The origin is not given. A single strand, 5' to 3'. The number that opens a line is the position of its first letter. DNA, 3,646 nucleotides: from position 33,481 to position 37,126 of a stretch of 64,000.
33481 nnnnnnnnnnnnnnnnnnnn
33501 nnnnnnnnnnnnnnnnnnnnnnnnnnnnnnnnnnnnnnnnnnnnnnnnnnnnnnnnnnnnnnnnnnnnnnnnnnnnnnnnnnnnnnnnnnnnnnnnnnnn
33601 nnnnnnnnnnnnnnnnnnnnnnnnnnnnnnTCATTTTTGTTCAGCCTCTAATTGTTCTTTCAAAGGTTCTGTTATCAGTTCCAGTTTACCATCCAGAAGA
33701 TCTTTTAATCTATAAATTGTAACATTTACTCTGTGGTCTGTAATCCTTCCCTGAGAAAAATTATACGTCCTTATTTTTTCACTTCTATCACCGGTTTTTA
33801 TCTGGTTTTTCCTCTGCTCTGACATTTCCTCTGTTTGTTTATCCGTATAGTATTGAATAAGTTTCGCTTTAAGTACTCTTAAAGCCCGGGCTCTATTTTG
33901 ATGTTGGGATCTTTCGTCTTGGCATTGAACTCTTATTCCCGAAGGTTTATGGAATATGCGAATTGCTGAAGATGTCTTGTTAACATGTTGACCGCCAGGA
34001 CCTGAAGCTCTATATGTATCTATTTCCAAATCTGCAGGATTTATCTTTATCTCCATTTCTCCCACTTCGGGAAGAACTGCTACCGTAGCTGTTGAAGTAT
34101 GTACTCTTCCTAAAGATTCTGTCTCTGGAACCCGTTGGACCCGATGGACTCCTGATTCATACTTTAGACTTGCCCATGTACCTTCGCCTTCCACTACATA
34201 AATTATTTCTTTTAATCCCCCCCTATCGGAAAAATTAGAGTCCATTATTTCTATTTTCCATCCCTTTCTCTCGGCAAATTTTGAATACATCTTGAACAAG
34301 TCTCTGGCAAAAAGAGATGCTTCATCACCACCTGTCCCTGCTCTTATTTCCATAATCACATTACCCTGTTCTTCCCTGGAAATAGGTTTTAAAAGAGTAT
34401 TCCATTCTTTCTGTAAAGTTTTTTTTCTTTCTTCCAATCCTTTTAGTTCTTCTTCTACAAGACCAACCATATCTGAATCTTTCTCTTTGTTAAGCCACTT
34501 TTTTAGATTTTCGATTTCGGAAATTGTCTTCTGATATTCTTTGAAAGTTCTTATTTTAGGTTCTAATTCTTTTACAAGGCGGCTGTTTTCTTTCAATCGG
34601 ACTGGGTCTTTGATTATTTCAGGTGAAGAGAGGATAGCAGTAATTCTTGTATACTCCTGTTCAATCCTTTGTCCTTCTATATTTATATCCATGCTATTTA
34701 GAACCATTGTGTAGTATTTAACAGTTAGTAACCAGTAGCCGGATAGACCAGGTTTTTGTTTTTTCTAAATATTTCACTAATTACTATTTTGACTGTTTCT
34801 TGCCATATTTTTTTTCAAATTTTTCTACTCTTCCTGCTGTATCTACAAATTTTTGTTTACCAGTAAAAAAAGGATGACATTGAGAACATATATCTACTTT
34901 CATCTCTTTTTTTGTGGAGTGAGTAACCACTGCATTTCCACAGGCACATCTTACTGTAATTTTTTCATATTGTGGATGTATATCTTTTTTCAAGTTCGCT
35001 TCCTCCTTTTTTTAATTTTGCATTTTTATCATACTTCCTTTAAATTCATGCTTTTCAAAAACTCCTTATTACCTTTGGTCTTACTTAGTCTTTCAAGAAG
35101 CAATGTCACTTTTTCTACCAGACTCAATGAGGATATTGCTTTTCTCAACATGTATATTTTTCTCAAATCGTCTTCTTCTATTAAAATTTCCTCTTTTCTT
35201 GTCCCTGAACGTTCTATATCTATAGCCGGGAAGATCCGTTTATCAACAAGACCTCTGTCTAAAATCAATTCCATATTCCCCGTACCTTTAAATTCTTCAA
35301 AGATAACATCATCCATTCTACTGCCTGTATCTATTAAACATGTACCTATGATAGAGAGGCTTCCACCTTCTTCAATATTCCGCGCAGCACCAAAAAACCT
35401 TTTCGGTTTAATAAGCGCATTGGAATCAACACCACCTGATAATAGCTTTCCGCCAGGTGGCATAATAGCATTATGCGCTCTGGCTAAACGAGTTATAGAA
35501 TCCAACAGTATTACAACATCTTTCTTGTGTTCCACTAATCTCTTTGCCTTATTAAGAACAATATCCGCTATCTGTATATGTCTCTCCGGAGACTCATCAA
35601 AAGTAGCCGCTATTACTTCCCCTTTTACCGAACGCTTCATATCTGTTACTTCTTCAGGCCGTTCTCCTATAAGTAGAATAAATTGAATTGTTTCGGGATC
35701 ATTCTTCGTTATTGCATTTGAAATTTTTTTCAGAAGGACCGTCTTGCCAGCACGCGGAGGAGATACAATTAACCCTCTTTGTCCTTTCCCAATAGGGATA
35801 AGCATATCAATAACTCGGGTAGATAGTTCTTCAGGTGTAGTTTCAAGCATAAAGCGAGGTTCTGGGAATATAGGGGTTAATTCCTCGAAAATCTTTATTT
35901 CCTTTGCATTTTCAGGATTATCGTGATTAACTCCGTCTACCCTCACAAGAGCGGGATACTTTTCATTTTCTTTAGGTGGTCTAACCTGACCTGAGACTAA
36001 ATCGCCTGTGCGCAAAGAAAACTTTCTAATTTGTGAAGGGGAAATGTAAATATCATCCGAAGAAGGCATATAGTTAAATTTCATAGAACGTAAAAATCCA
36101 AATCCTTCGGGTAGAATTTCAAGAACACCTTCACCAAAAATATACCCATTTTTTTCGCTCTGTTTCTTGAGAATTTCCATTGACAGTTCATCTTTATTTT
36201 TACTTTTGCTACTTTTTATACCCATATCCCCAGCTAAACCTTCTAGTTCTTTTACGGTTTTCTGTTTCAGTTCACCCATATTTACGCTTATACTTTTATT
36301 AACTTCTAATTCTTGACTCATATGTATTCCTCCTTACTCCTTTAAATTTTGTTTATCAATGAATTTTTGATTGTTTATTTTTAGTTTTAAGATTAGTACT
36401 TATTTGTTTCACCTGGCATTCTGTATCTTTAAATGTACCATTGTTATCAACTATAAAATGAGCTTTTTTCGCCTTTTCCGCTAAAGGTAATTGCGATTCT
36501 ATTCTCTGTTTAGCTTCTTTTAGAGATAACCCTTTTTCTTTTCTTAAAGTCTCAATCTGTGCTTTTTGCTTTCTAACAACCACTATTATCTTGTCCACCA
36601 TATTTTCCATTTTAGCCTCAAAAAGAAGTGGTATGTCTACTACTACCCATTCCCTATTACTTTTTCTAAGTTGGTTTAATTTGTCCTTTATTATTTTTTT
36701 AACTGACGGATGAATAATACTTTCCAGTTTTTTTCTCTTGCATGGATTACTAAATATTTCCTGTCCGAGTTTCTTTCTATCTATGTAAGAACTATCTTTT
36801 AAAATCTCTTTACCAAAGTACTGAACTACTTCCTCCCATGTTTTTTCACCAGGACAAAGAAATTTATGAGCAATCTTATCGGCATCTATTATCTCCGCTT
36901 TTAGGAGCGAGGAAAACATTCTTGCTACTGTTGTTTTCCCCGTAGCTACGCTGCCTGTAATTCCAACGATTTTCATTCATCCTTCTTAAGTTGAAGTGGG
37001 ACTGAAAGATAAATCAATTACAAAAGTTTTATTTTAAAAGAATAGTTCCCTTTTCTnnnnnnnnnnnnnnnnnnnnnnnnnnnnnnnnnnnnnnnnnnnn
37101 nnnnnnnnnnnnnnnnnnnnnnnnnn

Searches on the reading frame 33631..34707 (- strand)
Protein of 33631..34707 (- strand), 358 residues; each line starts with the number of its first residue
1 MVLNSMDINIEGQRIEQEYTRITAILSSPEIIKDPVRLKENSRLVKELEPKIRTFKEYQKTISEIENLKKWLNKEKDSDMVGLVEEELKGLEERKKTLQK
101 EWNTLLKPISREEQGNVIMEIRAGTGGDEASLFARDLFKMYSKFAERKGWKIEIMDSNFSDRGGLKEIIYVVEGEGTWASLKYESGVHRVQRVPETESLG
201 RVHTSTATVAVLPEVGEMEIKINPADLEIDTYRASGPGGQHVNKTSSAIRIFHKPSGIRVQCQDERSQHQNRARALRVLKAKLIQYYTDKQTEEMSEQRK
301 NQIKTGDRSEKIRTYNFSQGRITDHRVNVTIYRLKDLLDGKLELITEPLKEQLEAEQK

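Call 11: search_protein_families(library=pfam, proteins=[window:33631-34707:-], max_evalue=0.001)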
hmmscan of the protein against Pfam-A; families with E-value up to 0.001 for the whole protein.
window:33631-34707:- (358 aa): 2 families
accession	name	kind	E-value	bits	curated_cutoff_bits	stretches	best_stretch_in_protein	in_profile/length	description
PF03462.23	PCRF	-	2.9e-65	220.2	24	1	15-209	1-194/194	PCRF domain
PF00472.26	RF-1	-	3.6e-44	149.9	35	1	217-326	2-116/116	RF-1 domain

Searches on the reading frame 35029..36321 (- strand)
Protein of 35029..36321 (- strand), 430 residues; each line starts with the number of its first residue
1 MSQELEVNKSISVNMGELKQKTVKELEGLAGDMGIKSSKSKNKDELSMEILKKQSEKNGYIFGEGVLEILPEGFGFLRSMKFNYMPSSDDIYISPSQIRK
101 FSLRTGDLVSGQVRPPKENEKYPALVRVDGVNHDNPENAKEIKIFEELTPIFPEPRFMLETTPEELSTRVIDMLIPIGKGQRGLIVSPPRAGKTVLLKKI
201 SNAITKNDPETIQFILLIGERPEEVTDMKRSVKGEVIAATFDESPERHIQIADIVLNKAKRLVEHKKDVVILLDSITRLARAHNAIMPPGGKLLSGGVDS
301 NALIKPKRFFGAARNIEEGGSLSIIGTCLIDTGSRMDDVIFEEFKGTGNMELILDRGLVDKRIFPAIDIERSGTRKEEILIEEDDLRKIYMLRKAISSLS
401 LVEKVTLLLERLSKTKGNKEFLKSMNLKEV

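Call 11: search_protein_families(library=pfam, proteins=[window:35029-36321:-], max_evalue=0.001)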
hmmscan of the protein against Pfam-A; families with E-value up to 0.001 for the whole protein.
window:35029-36321:- (430 aa): 4 families
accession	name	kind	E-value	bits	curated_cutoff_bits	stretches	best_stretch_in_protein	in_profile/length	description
PF07497.18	Rho_RNA_bind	-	1.4e-33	115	27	1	64-137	2-73/73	Rho termination factor, RNA-binding domain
PF00006.31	ATP-synt_ab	-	2.6e-26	93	29.5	1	168-372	2-211/213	ATP synthase alpha/beta family, nucleotide-binding domain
PF07498.18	Rho_N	-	2.5e-08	34.2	24.9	1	17-59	1-43/43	Rho termination factor, N-terminal domain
PF22707.2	S1CSD-TOTE-2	-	0.00083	19.8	27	0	64-111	4-40/60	S1/CSD-like domain 2 of the TOTE conflict systems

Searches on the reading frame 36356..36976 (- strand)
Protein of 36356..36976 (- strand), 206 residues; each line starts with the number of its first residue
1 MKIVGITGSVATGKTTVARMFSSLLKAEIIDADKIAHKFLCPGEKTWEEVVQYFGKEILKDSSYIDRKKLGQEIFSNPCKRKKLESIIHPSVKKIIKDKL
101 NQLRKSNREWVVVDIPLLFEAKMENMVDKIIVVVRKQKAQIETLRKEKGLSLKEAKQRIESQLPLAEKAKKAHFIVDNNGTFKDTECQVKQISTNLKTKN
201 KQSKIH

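Call 11: search_protein_families(library=pfam, proteins=[window:36356-36976:-], max_evalue=0.001)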
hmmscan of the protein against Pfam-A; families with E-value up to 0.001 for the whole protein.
window:36356-36976:- (206 aa): 2 families
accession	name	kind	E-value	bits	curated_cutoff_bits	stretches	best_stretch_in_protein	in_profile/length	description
PF01121.26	CoaE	-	7e-52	176.1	27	1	3-183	2-179/180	Dephospho-CoA kinase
PF13401.12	AAA_22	-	5.3e-05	24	27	1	5-71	9-72/130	AAA domain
